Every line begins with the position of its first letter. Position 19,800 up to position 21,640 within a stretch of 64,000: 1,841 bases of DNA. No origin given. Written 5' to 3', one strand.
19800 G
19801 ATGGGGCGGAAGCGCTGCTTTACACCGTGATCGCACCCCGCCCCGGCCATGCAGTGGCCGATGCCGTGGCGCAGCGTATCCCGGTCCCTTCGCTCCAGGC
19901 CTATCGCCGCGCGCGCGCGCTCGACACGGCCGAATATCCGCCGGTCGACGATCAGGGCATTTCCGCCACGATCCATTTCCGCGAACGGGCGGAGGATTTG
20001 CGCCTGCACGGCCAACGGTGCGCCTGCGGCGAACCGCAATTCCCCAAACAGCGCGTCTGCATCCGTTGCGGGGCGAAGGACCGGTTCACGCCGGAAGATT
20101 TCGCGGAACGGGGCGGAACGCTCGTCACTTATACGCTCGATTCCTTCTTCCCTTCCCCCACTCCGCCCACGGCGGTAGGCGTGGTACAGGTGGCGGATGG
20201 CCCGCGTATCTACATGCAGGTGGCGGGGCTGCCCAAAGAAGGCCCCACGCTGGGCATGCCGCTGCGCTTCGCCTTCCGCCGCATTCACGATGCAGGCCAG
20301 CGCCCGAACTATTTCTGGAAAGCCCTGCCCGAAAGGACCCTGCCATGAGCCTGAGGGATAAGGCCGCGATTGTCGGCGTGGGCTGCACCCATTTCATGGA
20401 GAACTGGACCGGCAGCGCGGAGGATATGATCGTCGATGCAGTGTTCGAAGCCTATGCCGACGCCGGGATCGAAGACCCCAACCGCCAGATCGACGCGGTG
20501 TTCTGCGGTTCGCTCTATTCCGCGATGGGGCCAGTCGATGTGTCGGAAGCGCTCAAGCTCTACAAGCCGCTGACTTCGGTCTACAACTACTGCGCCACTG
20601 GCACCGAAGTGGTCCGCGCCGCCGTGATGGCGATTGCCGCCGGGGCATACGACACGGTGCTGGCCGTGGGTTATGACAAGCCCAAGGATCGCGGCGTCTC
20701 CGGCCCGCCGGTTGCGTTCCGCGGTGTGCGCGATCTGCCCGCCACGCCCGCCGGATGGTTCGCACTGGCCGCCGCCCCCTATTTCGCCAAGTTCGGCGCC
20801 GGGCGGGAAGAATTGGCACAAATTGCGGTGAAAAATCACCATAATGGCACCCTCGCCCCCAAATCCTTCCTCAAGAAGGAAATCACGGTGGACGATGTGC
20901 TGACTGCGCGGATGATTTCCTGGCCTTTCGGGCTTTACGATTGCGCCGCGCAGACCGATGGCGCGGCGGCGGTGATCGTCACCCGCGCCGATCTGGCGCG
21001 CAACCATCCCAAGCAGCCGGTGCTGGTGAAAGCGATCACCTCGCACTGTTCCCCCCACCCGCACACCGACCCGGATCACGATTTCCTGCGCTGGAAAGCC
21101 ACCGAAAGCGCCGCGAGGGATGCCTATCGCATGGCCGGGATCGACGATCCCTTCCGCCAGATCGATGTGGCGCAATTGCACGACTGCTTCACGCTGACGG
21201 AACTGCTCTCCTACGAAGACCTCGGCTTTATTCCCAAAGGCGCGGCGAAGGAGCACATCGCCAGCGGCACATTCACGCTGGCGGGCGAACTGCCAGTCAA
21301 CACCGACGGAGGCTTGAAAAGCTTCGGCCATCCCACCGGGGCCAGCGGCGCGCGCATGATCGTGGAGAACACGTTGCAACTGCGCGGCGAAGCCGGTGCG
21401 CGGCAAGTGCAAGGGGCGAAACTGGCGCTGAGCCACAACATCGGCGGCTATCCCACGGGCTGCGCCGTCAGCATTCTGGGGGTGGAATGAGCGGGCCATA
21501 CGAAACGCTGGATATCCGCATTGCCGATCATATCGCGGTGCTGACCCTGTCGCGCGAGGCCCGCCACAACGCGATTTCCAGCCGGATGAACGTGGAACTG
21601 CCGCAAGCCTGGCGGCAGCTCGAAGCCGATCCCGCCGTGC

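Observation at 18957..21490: HMG-CoA-synthase-like protein fused to DUF35 and apparently lacking the nucleophilic Cys, coupled to an SCP-x-type thiolase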

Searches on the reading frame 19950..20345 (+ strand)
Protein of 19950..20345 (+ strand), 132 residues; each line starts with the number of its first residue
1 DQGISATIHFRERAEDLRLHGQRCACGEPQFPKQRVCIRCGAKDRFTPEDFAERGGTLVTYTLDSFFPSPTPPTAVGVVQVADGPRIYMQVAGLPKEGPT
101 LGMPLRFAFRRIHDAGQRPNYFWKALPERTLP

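Call 51: search_solved_structures(query=window:19950-20345:+, max_evalue=1, show_alignments=4)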
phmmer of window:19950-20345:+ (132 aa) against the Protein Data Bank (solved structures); distinct sequences matched with E-value up to 1: 8.
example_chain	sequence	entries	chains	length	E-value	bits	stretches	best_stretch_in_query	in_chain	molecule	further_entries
6esq_E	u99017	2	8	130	2.8e-09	40.2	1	11-118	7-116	Pfam DUF35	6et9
6ok1_B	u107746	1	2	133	3.3e-05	27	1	11-107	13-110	ChsH2(DUF35)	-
9myr_B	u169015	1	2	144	0.004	20.2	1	14-109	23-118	Acyl dehydratase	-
5m3k_B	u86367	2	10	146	0.014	18.4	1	9-111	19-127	2,4-diacetylphloroglucinol biosynthesis protein PhlB | 2,4-diacetylphloroglucinol biosynthesis protein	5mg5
9skh_E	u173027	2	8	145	0.46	13.6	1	9-60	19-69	2,4-diacetylphloroglucinol biosynthesis protein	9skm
2z3w_A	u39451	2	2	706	0.64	13.1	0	52-103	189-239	Dipeptidyl aminopeptidase IV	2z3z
2dcm_A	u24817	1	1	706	0.64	13.1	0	52-103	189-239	dipeptidyl aminopeptidase IV, putative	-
2d5l_A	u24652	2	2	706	0.64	13.1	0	52-103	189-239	dipeptidyl aminopeptidase IV, putative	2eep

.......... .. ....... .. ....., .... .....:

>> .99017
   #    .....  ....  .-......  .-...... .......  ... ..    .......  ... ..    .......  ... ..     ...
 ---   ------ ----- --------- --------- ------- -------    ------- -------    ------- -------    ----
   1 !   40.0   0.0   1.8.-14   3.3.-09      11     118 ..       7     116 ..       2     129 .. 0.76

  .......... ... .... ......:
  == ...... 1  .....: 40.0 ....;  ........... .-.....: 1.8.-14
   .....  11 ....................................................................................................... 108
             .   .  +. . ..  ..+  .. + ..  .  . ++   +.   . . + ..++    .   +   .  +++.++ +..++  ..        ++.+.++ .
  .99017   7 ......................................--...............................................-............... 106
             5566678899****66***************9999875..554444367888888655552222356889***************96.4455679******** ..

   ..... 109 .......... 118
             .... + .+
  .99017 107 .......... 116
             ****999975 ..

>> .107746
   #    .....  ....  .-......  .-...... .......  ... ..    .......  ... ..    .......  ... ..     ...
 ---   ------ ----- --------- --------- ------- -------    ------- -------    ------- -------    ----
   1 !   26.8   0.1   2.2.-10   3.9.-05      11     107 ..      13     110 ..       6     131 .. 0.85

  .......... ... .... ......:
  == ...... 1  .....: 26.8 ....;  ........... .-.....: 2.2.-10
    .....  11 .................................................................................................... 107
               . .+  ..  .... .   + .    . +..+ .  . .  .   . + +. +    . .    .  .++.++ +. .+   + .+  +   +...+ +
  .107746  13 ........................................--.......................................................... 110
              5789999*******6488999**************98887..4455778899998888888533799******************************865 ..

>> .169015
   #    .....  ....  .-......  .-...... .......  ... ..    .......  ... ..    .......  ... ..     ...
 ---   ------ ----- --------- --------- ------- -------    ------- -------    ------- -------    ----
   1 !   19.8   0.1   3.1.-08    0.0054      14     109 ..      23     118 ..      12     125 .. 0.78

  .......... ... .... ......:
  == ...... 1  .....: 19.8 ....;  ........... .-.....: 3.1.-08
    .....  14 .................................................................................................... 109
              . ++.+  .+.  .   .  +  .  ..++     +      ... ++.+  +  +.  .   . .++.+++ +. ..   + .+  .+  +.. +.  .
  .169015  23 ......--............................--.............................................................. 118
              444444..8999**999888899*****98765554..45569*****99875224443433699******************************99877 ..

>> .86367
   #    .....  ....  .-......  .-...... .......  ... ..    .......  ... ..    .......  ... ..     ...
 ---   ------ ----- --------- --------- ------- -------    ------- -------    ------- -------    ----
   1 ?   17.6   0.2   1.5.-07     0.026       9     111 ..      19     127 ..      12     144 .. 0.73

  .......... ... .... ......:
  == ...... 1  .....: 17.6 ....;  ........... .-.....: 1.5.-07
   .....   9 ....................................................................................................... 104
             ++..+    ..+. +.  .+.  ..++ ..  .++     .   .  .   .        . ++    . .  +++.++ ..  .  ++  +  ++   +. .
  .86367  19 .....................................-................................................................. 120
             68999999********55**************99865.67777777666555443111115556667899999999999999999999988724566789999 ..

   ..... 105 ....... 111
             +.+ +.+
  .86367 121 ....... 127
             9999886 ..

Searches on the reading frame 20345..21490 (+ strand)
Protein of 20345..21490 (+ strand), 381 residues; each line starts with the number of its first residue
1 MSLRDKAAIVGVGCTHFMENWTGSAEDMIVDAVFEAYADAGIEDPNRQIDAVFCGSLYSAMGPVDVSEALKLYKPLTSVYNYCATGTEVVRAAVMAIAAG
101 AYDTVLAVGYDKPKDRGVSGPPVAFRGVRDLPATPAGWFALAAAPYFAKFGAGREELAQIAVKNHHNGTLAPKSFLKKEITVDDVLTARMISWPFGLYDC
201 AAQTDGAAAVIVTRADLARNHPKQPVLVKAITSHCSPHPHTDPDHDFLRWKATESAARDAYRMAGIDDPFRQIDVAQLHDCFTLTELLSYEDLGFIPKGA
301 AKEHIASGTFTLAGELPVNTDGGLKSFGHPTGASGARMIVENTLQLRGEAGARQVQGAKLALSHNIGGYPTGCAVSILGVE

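Call 4: search_protein_families(library=pfam, proteins=[window:20345-21490:+], max_evalue=0.01)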
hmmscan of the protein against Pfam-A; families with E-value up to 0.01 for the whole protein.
window:20345-21490:+ (381 aa): 5 families
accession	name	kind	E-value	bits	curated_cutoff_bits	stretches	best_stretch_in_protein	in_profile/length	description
PF22691.2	Thiolase_C_1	-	2.2e-41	141.4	28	1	237-379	5-143/144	Thiolase C-terminal domain-like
PF00108.29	Thiolase_N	-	6.3e-09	36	26.4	2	24-111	22-113/260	Thiolase, N-terminal domain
PF02803.24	Thiolase_C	-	2.5e-07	30.8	27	1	256-353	27-104/123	Thiolase, C-terminal domain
PF00109.32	ketoacyl-synt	-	0.00067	19.8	20.8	1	46-112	139-203/252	Beta-ketoacyl synthase, N-terminal domain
PF07451.17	SpoVAD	-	0.0023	17.2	22.1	1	19-108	45-131/329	Stage V sporulation protein AD (SpoVAD)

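Call 5: search_protein_families(library=ncbifam, proteins=[window:20345-21490:+], max_evalue=0.01)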
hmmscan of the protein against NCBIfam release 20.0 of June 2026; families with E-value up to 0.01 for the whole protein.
window:20345-21490:+ (381 aa): 41 families (the best 25 are shown)
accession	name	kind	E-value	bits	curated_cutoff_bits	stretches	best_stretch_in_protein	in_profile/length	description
NF004810.0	PRK06157.1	equivalog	7e-123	410.7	403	1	3-379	5-396/400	acetyl-CoA acetyltransferase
NF004720.0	PRK06064.1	subfamily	5.5e-92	308.5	420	1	6-379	3-386/389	thiolase domain-containing protein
NF053570.1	AcCoTHIOL_METTL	equivalog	1.2e-75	254.8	600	1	7-379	4-382/385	acetyl-CoA acetyltransferase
NF009228.0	PRK12578.1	subfamily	2e-70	237.4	485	1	5-377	3-384/387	thiolase domain-containing protein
NF004811.0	PRK06158.1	subfamily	3.3e-70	237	421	1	3-380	6-380/384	acetyl-CoA acetyltransferase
NF005704.0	PRK07516.1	subfamily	2.4e-66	224.3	412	1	6-378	3-385/389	thiolase domain-containing protein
NF006102.0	PRK08256.1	subfamily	5.2e-65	220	436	1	5-376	3-388/394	lipid-transfer protein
NF006180.0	PRK08313.1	subfamily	1.4e-56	192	514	1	5-379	4-383/389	thiolase domain-containing protein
NF004715.0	PRK06059.1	equivalog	2.5e-54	184.8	424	1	5-375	4-395/399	lipid-transfer protein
NF004721.0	PRK06065.1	equivalog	3.8e-52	177.5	455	1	2-356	7-368/393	thiolase domain-containing protein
NF005892.0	PRK07855.1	subfamily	2.5e-49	168.2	469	1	2-373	3-384/390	lipid-transfer protein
NF004982.0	PRK06365.1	equivalog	2.7e-48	165.1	695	2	250-378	292-426/430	thiolase domain-containing protein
NF053628.1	BnzsclthlBbsBGT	equivalog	3.4e-48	164.4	750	1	1-372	1-374/389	benzoylsuccinyl-CoA thiolase subunit BbsB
NF006010.0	PRK08142.1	subfamily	3.6e-46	157.7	462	1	1-369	1-373/388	thiolase domain-containing protein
NF004722.0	PRK06066.1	equivalog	1.9e-44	152.2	516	1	5-374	4-378/385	thiolase domain-containing protein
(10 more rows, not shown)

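Call 23: search_solved_structures(query=window:20345-21487:+, max_evalue=1e-10, show_alignments=3)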
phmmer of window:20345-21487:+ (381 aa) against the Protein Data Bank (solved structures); distinct sequences matched with E-value up to 1e-10: 19.
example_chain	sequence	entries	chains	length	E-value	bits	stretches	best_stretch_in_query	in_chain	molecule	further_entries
4yzo_A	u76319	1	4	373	1.3e-52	182.5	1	73-379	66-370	Putative acyl-CoA acyltransferase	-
7yvy_A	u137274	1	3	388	4.7e-50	174.1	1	6-378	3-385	Acetyl-CoA acetyltransferase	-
7pxp_C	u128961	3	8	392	6.1e-47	163.8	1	2-372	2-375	Benzoylsuccinyl-CoA thiolase subunit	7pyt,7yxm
6hsj_A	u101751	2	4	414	3.7e-46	161.3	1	2-367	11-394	SCP2-thiolase (type-1)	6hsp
6hrv_A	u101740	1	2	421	4e-46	161.2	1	2-367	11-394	SCP2-thiolase (type-1)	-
6esq_A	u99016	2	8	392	4e-42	148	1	5-369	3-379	acetoacetyl-CoA thiolase | Acetyl-CoA acetyltransferase thiolase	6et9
4u4e_A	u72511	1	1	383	4.6e-42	147.8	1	30-379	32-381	Thiolase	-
9myr_A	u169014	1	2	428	1.2e-32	116.8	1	138-370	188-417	Nonspecific lipid-transfer protein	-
3zbg_A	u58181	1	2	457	1.3e-31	113.4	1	70-370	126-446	3-KETOACYL-COA THIOLASE-LIKE PROTEIN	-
4bi9_A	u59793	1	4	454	6.1e-31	111.2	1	26-369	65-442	3-KETOACYL-COA THIOLASE, PUTATIVE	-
3zbk_A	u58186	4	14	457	2.5e-30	109.2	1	71-370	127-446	3-KETOACYL-COA THIOLASE-LIKE PROTEIN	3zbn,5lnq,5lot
3zbl_A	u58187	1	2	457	3.4e-30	108.7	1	71-370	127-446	3-KETOACYL-COA THIOLASE-LIKE PROTEIN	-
4bia_A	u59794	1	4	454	1.2e-29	106.9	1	26-369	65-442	3-KETOACYL-COA THIOLASE, PUTATIVE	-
6ok1_A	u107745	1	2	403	3.1e-28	102.3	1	5-336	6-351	Lipid-transfer protein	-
5m3k_C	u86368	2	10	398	4.4e-25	91.9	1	26-378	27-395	2,4-diacetylphloroglucinol biosynthesis protein PhlC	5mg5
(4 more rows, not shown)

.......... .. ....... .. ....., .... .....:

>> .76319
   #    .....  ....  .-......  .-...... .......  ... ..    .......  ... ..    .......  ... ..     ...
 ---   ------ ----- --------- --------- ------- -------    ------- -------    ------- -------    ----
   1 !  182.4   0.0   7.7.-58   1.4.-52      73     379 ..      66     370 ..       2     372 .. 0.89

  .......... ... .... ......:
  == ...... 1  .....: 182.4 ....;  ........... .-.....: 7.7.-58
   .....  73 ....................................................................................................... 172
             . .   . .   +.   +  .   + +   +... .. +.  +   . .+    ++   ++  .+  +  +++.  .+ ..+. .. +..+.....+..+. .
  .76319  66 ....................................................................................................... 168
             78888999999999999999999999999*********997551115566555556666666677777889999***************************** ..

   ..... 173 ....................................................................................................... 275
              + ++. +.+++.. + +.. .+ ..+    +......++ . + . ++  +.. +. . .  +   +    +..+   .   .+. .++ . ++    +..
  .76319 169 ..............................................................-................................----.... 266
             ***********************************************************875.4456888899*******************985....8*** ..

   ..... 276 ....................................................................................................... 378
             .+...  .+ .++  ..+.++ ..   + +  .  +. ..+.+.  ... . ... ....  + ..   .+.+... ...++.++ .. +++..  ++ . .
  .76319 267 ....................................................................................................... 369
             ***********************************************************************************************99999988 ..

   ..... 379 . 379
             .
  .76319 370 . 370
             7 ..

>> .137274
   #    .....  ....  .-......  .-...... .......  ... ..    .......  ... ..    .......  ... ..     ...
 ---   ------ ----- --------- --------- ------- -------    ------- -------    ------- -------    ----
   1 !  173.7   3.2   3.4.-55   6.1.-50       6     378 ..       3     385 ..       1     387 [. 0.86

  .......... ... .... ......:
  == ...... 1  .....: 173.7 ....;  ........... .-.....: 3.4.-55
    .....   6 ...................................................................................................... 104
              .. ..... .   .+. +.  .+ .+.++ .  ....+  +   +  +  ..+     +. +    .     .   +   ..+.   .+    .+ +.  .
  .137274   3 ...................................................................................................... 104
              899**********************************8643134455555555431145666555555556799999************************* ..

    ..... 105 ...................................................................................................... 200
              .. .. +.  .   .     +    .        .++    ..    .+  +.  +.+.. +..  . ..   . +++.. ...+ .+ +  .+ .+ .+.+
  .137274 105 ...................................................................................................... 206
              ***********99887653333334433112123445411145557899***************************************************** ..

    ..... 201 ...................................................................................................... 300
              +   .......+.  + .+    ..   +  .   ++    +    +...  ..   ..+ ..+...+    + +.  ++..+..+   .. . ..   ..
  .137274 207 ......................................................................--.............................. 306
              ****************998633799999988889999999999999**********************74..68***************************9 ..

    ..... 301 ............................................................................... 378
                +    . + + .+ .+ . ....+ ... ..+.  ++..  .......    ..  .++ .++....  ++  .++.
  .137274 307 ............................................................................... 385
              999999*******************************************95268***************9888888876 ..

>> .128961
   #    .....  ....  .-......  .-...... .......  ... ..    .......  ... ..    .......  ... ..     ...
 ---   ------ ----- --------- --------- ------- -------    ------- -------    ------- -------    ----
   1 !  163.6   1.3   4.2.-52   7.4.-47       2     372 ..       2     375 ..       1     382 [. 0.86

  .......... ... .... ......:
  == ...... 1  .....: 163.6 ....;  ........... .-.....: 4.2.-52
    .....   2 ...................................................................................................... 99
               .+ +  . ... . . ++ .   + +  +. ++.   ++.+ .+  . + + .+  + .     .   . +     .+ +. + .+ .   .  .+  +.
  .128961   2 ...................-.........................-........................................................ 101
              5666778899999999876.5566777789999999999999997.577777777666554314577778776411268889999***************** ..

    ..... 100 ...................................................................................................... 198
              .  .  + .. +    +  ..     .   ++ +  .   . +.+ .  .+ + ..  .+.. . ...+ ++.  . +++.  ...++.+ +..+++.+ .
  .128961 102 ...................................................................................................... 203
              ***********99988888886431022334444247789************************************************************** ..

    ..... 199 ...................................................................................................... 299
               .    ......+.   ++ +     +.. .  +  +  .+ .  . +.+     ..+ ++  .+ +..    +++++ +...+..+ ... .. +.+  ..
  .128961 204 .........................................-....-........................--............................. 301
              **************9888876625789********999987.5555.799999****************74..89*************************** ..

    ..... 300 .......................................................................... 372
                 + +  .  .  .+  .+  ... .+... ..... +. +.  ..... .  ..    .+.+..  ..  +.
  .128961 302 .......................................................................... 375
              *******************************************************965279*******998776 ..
